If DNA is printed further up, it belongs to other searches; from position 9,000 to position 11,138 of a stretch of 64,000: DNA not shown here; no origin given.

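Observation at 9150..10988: Initiating transferase is a hybrid: PNPT (WecA/MraY) catalytic domain fused to the accessory N-module of PHPT/CapD-type proteins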

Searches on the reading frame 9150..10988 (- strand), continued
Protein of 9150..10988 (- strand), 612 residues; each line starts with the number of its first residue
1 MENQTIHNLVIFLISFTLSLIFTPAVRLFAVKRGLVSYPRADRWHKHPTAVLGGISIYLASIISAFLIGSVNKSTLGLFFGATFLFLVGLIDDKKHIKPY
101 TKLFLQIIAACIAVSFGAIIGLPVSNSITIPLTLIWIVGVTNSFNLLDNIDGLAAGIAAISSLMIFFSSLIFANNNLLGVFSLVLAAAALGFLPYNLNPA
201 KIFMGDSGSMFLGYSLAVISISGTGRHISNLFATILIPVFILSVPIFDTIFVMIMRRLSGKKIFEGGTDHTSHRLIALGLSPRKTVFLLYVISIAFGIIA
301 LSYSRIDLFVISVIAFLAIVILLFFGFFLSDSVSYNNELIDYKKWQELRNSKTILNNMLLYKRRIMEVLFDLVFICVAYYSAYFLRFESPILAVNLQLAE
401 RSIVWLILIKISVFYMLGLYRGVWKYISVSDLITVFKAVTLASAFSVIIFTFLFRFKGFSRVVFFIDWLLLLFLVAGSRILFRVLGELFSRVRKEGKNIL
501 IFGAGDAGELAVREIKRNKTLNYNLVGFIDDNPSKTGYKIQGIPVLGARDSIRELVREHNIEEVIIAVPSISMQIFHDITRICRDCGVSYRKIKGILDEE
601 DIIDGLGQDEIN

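Call 66: find_homologous_proteins(query=P0122, max_evalue=1e-20)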
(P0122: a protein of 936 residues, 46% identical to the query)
Query P0122 (936 aa): 7630 proteins with E <= 1e-20 among 8000 candidates; the best 120 are listed.
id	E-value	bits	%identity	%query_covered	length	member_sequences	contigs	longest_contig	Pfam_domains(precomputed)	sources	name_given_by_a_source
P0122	0.0e+0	2017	100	100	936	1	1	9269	PF13727.13,PF04321.24,PF02719.22,PF00953.27,PF00106.32,PF01370.28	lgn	-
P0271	1.5e-259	882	50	99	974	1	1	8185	PF13727.13,PF04321.24,PF02719.22,PF00899.28,PF00953.27,PF01370.28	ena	-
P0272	1.2e-257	876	49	100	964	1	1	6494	PF13727.13,PF04321.24,PF02719.22,PF01073.26,PF00953.27,PF03435.25,PF01370.28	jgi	jgi:UDP-GlcNAc:undecaprenyl-phosphate GlcNAc-1-phosphate transferase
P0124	3.0e-256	871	51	92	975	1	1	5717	PF13727.13,PF04321.24,PF02719.22,PF00953.27,PF03435.25,PF01370.28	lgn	-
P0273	5.3e-256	870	49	99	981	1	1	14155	PF13727.13,PF02719.22,PF00953.27,PF01370.28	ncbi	-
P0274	1.6e-253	862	50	94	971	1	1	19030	PF13727.13,PF04321.24,PF02719.22,PF00953.27,PF01370.28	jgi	-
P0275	1.1e-248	846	49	99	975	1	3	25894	PF13727.13,PF04321.24,PF02719.22,PF00953.27,PF03435.25,PF01370.28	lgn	-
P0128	3.8e-226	771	44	96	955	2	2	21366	PF17836.8,PF13727.13,PF02719.22,PF00953.27,PF01370.28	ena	-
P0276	5.2e-204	698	55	66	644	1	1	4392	PF13727.13,PF00953.27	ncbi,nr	ncbi:MAG TPA: hypothetical protein VMV18_03965, partial [bacterium]|nr:hypothetical protein [bacteri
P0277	2.8e-182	626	43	86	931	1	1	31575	PF13727.13,PF00953.27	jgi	jgi:UDP-GlcNAc:undecaprenyl-phosphate GlcNAc-1-phosphate transferase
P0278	4.9e-175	602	43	85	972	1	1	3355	PF13727.13,PF00953.27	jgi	jgi:UDP-GlcNAc:undecaprenyl-phosphate GlcNAc-1-phosphate transferase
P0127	7.1e-175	602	52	61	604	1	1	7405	PF13727.13,PF00953.27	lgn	-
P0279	1.7e-173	597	47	60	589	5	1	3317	PF13727.13,PF00953.27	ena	-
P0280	2.4e-172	593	53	60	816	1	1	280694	PF13727.13,PF16363.12,PF00953.27,PF01370.28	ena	-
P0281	1.8e-171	590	48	59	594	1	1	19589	PF17836.8,PF13727.13,PF00953.27,PF22674.3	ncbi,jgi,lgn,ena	ncbi:MAG: hypothetical protein WC569_04020 [Candidatus Omnitrophota bacterium]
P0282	5.0e-171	589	49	60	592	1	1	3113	PF17836.8,PF13727.13,PF00953.27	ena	-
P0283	2.2e-170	587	48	60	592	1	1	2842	PF17836.8,PF13727.13,PF00953.27,PF22674.3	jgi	-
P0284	3.2e-170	586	50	60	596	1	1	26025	PF17836.8,PF13727.13,PF00953.27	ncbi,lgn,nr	ncbi:MAG: hypothetical protein JW869_06390 [Candidatus Omnitrophica bacterium]|nr:hypothetical prote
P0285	3.7e-170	586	51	61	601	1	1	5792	PF13727.13,PF00953.27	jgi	-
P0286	4.2e-170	586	48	60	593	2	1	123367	PF17836.8,PF13727.13,PF00953.27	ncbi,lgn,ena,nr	ncbi:hypothetical protein KJA13_04180 [Patescibacteria group bacterium]|nr:hypothetical protein [Pat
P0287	4.7e-170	586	49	60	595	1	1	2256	PF13727.13,PF00953.27,PF22674.3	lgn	-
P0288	5.7e-170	585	47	61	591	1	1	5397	PF17836.8,PF13727.13,PF00953.27,PF22674.3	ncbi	-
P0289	6.8e-170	585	49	60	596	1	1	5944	PF13727.13,PF00953.27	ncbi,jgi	jgi:UDP-GlcNAc:undecaprenyl-phosphate GlcNAc-1-phosphate transferase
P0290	1.0e-169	585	49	60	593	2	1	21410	PF13727.13,PF00953.27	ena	-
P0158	2.4e-169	583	42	84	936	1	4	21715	PF13727.13,PF00953.27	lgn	-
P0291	2.4e-169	583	50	61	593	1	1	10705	PF13727.13,PF00953.27,PF22674.3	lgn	-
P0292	2.7e-169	583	47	60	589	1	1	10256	PF13727.13,PF00953.27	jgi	jgi:UDP-GlcNAc:undecaprenyl-phosphate GlcNAc-1-phosphate transferase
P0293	3.2e-169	583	48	59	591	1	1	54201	PF13727.13,PF00953.27,PF22674.3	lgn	-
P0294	8.2e-169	582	48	60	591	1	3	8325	PF13727.13,PF00953.27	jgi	-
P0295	1.1e-168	581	49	60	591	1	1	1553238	PF02629.26,PF17836.8,PF13727.13,PF00953.27,PF22674.3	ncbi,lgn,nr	ncbi:MAG: hypothetical protein JSV30_07405 [Candidatus Omnitrophota bacterium]|nr:MAG: hypothetical 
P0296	1.5e-168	581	48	59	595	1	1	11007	PF17836.8,PF13727.13,PF00953.27,PF22674.3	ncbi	-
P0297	8.4e-168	578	48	60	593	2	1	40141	PF13727.13,PF00953.27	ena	-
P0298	1.6e-167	577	51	60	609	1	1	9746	PF13727.13,PF00953.27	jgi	-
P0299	1.7e-167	577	49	60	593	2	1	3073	PF17836.8,PF13727.13,PF00953.27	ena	-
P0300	3.6e-167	576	48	61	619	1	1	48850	PF13727.13,PF00953.27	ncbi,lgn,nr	ncbi:MAG: hypothetical protein JW844_04250 [Candidatus Omnitrophica bacterium]|nr:hypothetical prote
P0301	4.1e-167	576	49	59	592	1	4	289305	PF13727.13,PF00953.27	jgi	-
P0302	4.8e-167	576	50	61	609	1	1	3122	PF13727.13,PF00953.27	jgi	-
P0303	4.9e-167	576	47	59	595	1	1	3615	PF17836.8,PF13727.13,PF00953.27,PF22674.3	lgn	-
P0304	5.2e-167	576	46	61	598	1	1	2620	PF17836.8,PF13727.13,PF00953.27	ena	-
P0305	5.8e-167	575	49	61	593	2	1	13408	PF17836.8,PF13727.13,PF00953.27,PF22674.3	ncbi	-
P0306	6.0e-167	575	48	60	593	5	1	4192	PF13727.13,PF00953.27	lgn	-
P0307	8.1e-167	575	47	60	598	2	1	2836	PF13727.13,PF00953.27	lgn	-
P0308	1.0e-166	575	47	59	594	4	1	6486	PF17836.8,PF13727.13,PF00953.27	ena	-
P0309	1.6e-166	574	48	60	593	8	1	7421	PF13727.13,PF00953.27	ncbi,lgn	-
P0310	1.7e-166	574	46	60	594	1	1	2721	PF13727.13,PF00953.27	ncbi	-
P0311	2.6e-166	573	47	61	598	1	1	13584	PF17836.8,PF13727.13,PF00953.27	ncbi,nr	ncbi:MAG: hypothetical protein HY806_02360 [Nitrospirae bacterium]|nr:hypothetical protein [Nitrospi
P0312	2.8e-166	573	47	60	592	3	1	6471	PF13727.13,PF00953.27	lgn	-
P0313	4.5e-166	572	47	61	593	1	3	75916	PF13727.13,PF00953.27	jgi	jgi:UDP-GlcNAc:undecaprenyl-phosphate GlcNAc-1-phosphate transferase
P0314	4.7e-166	572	48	60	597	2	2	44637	PF17836.8,PF13727.13,PF00953.27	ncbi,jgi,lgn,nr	ncbi:MAG: hypothetical protein HQ593_01565 [Candidatus Omnitrophica bacterium]|nr:hypothetical prote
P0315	5.4e-166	572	49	60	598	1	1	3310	PF17836.8,PF13727.13,PF00953.27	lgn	-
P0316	6.3e-166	572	48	61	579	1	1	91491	PF13727.13,PF00953.27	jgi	jgi:UDP-GlcNAc:undecaprenyl-phosphate GlcNAc-1-phosphate transferase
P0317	6.6e-166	572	49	60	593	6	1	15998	PF13727.13,PF00953.27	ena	-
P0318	7.3e-166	572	47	59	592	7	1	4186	PF13727.13,PF00953.27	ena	-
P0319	9.0e-166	572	42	82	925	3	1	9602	PF13727.13,PF00953.27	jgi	jgi:UDP-GlcNAc:undecaprenyl-phosphate GlcNAc-1-phosphate transferase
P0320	9.4e-166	571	48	59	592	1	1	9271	PF17836.8,PF13727.13,PF00953.27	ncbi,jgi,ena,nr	ncbi:MAG: hypothetical protein KKH08_05010 [Candidatus Omnitrophica bacterium]|nr:hypothetical prote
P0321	1.1e-165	571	48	60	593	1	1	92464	PF17836.8,PF13727.13,PF00953.27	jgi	jgi:UDP-GlcNAc:undecaprenyl-phosphate GlcNAc-1-phosphate transferase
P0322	1.3e-165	571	48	60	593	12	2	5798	PF13727.13,PF00953.27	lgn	-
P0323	1.4e-165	571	47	60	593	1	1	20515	PF17836.8,PF13727.13,PF00953.27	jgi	jgi:UDP-GlcNAc:undecaprenyl-phosphate GlcNAc-1-phosphate transferase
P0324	1.5e-165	571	50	60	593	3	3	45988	PF13727.13,PF00953.27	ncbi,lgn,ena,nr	ncbi:MAG TPA: hypothetical protein ENG75_05855 [Nitrospirae bacterium]|nr:putative undecaprenyl-phos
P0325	1.7e-165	571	48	61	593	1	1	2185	PF13727.13,PF00953.27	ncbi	-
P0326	1.9e-165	570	48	60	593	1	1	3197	PF17836.8,PF13727.13,PF00953.27,PF22674.3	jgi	jgi:UDP-GlcNAc:undecaprenyl-phosphate GlcNAc-1-phosphate transferase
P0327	2.5e-165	570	48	59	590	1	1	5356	PF17836.8,PF13727.13,PF00953.27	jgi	jgi:UDP-GlcNAc:undecaprenyl-phosphate GlcNAc-1-phosphate transferase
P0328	3.1e-165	570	47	61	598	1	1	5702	PF13727.13,PF00953.27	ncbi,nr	ncbi:MAG: hypothetical protein HY759_05615 [Nitrospirae bacterium]|nr:hypothetical protein [Nitrospi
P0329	4.0e-165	569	45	61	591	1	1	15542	PF17836.8,PF13727.13,PF00953.27,PF22674.3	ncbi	ncbi:hypothetical protein ACFL0P_06790 [Candidatus Omnitrophota bacterium]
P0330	4.3e-165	569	49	60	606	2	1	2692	PF13727.13,PF00953.27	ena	-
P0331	1.1e-164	568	48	59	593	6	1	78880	PF17836.8,PF13727.13,PF00953.27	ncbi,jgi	-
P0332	1.4e-164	568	48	59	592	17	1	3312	PF17836.8,PF13727.13,PF00953.27,PF22674.3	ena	-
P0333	1.8e-164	567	48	60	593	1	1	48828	PF17836.8,PF13727.13,PF00953.27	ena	-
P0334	2.2e-164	567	48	60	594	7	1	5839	PF13727.13,PF00953.27,PF22674.3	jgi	-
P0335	2.6e-164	567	47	59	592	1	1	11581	PF17836.8,PF13727.13,PF00953.27,PF22674.3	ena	-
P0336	2.6e-164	567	48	60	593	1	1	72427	PF13727.13,PF00953.27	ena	-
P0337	2.7e-164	567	50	61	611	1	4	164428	PF17836.8,PF13727.13,PF00953.27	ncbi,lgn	-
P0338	4.1e-164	566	49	61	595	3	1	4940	PF17836.8,PF13727.13,PF00953.27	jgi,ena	-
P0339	4.3e-164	566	48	59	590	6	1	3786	PF17836.8,PF13727.13,PF00953.27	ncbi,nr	ncbi:MAG: hypothetical protein KKB52_00515 [Candidatus Omnitrophica bacterium]|nr:hypothetical prote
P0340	7.3e-164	565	46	60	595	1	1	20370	PF13727.13,PF00953.27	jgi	-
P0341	8.5e-164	565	47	59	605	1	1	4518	PF17836.8,PF13727.13,PF00953.27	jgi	jgi:UDP-GlcNAc:undecaprenyl-phosphate/decaprenyl-phosphate GlcNAc-1-phosphate transferase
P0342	1.3e-163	564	46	61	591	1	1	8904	PF13727.13,PF00953.27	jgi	jgi:UDP-GlcNAc:undecaprenyl-phosphate GlcNAc-1-phosphate transferase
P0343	2.1e-163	564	48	59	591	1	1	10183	PF02629.26,PF17836.8,PF13727.13,PF00953.27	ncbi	-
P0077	2.1e-163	564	48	60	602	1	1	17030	PF17836.8,PF13727.13,PF00953.27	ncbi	ncbi:MAG: hypothetical protein V1828_00655 [Candidatus Omnitrophota bacterium]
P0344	2.2e-163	564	45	60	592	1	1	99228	PF17836.8,PF13727.13,PF00953.27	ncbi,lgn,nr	ncbi:MAG: hypothetical protein HZA10_10350 [Nitrospirae bacterium]|nr:hypothetical protein [Nitrospi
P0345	2.8e-163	563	46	59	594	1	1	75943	PF17836.8,PF13727.13,PF00953.27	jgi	jgi:UDP-GlcNAc:undecaprenyl-phosphate GlcNAc-1-phosphate transferase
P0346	3.4e-163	563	48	59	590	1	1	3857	PF17836.8,PF13727.13,PF00953.27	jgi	jgi:UDP-GlcNAc:undecaprenyl-phosphate/decaprenyl-phosphate GlcNAc-1-phosphate transferase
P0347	5.5e-163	562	47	59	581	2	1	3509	PF17836.8,PF13727.13,PF00953.27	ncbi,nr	ncbi:MAG: hypothetical protein KJ957_01280, partial [Candidatus Omnitrophica bacterium]|nr:hypotheti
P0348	7.0e-163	562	47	59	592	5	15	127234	PF17836.8,PF13727.13,PF00953.27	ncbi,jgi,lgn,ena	-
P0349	8.7e-163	562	45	60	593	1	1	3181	PF17836.8,PF13727.13,PF00953.27,PF22674.3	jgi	-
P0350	8.8e-163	562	46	60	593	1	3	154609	PF17836.8,PF13727.13,PF00953.27,PF22674.3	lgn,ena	-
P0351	1.4e-162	561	47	60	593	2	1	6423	PF13727.13,PF00953.27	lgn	-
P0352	1.5e-162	561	49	60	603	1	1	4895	PF13727.13,PF00953.27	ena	-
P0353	1.9e-162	560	46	59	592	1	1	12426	PF17836.8,PF13727.13,PF00953.27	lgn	-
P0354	2.2e-162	560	49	61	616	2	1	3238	PF13727.13,PF00953.27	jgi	jgi:UDP-GlcNAc:undecaprenyl-phosphate GlcNAc-1-phosphate transferase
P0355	4.5e-162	559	47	60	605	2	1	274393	PF13727.13,PF00953.27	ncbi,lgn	-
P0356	5.4e-162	559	49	61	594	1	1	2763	PF17836.8,PF13727.13,PF00953.27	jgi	jgi:UDP-GlcNAc:undecaprenyl-phosphate GlcNAc-1-phosphate transferase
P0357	6.0e-162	559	48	61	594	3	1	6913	PF17836.8,PF13727.13,PF00953.27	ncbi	-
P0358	7.3e-162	559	47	61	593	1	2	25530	PF13727.13,PF00953.27,PF22674.3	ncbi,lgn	-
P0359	9.5e-162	558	47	60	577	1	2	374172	PF17836.8,PF13727.13,PF00953.27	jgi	-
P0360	1.0e-161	558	47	60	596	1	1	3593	PF13727.13,PF00953.27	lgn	-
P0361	1.8e-161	557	48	59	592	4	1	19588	PF13727.13,PF00953.27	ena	-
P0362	2.2e-161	557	45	59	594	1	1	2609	PF13727.13,PF00953.27,PF22674.3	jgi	jgi:UDP-GlcNAc:undecaprenyl-phosphate GlcNAc-1-phosphate transferase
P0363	2.3e-161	557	49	61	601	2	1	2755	PF13727.13,PF00953.27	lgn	-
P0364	2.6e-161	557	46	60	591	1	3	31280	PF13727.13,PF00953.27,PF22674.3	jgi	-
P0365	3.0e-161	557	44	61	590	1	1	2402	PF13727.13,PF00953.27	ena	-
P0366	4.0e-161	556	46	60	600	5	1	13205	PF13727.13,PF00953.27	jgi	-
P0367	4.3e-161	556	46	61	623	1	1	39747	PF17836.8,PF13727.13,PF00953.27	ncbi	-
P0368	8.0e-161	555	49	60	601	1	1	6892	PF13727.13,PF00953.27,PF22674.3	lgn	-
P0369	1.1e-160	555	46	60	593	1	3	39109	PF13727.13,PF00953.27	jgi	jgi:UDP-GlcNAc:undecaprenyl-phosphate GlcNAc-1-phosphate transferase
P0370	1.1e-160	555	49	61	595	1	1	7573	PF17836.8,PF13727.13,PF00953.27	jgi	jgi:UDP-GlcNAc:undecaprenyl-phosphate GlcNAc-1-phosphate transferase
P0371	1.4e-160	554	43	61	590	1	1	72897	PF13727.13,PF00953.27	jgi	jgi:UDP-GlcNAc:undecaprenyl-phosphate/decaprenyl-phosphate GlcNAc-1-phosphate transferase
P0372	1.7e-160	554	46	60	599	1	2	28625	PF17836.8,PF13727.13,PF00953.27,PF22674.3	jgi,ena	-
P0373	2.0e-160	554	48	60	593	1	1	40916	PF17836.8,PF13727.13,PF00953.27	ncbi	ncbi:hypothetical protein ACFL1I_03945 [Candidatus Omnitrophota bacterium]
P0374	2.3e-160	554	49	60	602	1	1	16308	PF13727.13,PF00953.27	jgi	jgi:UDP-GlcNAc:undecaprenyl-phosphate GlcNAc-1-phosphate transferase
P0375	2.3e-160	554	45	60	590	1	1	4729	PF13727.13,PF00953.27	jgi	-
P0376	2.6e-160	553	49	61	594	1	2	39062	PF17836.8,PF13727.13,PF00953.27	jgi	jgi:UDP-GlcNAc:undecaprenyl-phosphate/decaprenyl-phosphate GlcNAc-1-phosphate transferase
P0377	3.8e-160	553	46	60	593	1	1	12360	PF17836.8,PF13727.13,PF00953.27,PF22674.3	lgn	-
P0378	4.2e-160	553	49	60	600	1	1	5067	PF13727.13,PF00953.27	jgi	-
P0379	4.4e-160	553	48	61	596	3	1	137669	PF13727.13,PF00953.27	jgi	-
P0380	4.5e-160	553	46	60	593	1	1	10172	PF17836.8,PF13727.13,PF00953.27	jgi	-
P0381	4.6e-160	553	46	61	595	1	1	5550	PF13727.13,PF00953.27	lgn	-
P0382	5.2e-160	552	45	59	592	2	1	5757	PF17836.8,PF13727.13,PF00953.27,PF22674.3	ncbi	-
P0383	7.9e-160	552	49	59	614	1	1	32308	PF17836.8,PF13727.13,PF00953.27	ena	-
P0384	1.6e-159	551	48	60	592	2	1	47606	PF17836.8,PF13727.13,PF00953.27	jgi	jgi:UDP-GlcNAc:undecaprenyl-phosphate GlcNAc-1-phosphate transferase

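Call 69: find_encoding_contigs(protein=P0275, flank=7000, max_places=2)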
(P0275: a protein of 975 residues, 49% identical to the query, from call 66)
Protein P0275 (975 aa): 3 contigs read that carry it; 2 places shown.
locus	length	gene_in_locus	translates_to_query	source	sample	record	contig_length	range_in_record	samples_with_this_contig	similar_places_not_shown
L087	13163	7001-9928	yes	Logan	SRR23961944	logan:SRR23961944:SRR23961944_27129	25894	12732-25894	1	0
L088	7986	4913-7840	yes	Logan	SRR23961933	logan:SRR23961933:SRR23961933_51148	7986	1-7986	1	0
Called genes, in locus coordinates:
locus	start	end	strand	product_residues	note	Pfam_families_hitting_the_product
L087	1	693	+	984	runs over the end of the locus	PF00801:PKD, PF18911:PKD_4, PF07705:CARDB (weak), PF04151:PPC (faint), PF07705:CARDB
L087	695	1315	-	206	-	-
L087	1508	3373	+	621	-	PF00801:PKD (weak), PF18911:PKD_4 (faint)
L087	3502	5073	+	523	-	PF13185:GAF_2 (weak), PF01590:GAF, PF00989:PAS (faint), PF08448:PAS_4 (faint), PF00512:HisKA, PF02518:HATPase_c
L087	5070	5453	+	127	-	PF00072:Response_reg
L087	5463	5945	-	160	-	-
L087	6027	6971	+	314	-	-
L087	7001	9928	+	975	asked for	PF00953:Glycos_transf_4, PF13727:CoA_binding_3, PF03435:Sacchrp_dh_NADP (faint), PF01370:Epimerase, PF02719:Polysacc_synt_2, PF04321:RmlD_sub_bind (weak)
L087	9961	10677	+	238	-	-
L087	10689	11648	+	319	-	PF00106:adh_short (weak), PF01073:3Beta_HSD, PF01370:Epimerase, PF02719:Polysacc_synt_2 (faint), PF04321:RmlD_sub_bind, PF07993:NAD_binding_4 (faint), PF16363:GDP_Man_Dehyd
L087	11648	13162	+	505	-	?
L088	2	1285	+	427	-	?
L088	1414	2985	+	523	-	PF13185:GAF_2 (weak), PF01590:GAF, PF00989:PAS (faint), PF08448:PAS_4 (faint), PF00512:HisKA, PF02518:HATPase_c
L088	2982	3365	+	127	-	PF00072:Response_reg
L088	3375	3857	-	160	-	-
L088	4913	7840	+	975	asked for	PF00953:Glycos_transf_4, PF13727:CoA_binding_3, PF03435:Sacchrp_dh_NADP (faint), PF01370:Epimerase, PF02719:Polysacc_synt_2, PF04321:RmlD_sub_bind (weak)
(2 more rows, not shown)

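Call 70: find_encoding_contigs(protein=P0273, flank=7000, max_places=2)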
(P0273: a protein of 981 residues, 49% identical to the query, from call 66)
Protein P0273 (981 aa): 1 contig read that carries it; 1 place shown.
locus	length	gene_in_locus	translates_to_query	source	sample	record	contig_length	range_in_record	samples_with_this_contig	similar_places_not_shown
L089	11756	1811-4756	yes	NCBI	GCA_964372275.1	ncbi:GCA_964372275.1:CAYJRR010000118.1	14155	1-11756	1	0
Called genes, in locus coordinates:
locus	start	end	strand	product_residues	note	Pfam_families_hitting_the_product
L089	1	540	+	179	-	?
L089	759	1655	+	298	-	-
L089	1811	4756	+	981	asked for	PF00953:Glycos_transf_4, PF13727:CoA_binding_3, PF01370:Epimerase, PF02719:Polysacc_synt_2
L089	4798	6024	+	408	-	PF01082:Cu2_monooxygen (faint), PF03712:Cu2_monoox_C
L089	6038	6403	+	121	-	-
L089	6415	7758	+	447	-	-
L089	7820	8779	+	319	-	PF01073:3Beta_HSD, PF01370:Epimerase, PF04321:RmlD_sub_bind (weak), PF07993:NAD_binding_4 (faint), PF16363:GDP_Man_Dehyd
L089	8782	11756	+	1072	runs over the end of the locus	PF12705:PDDEXK_1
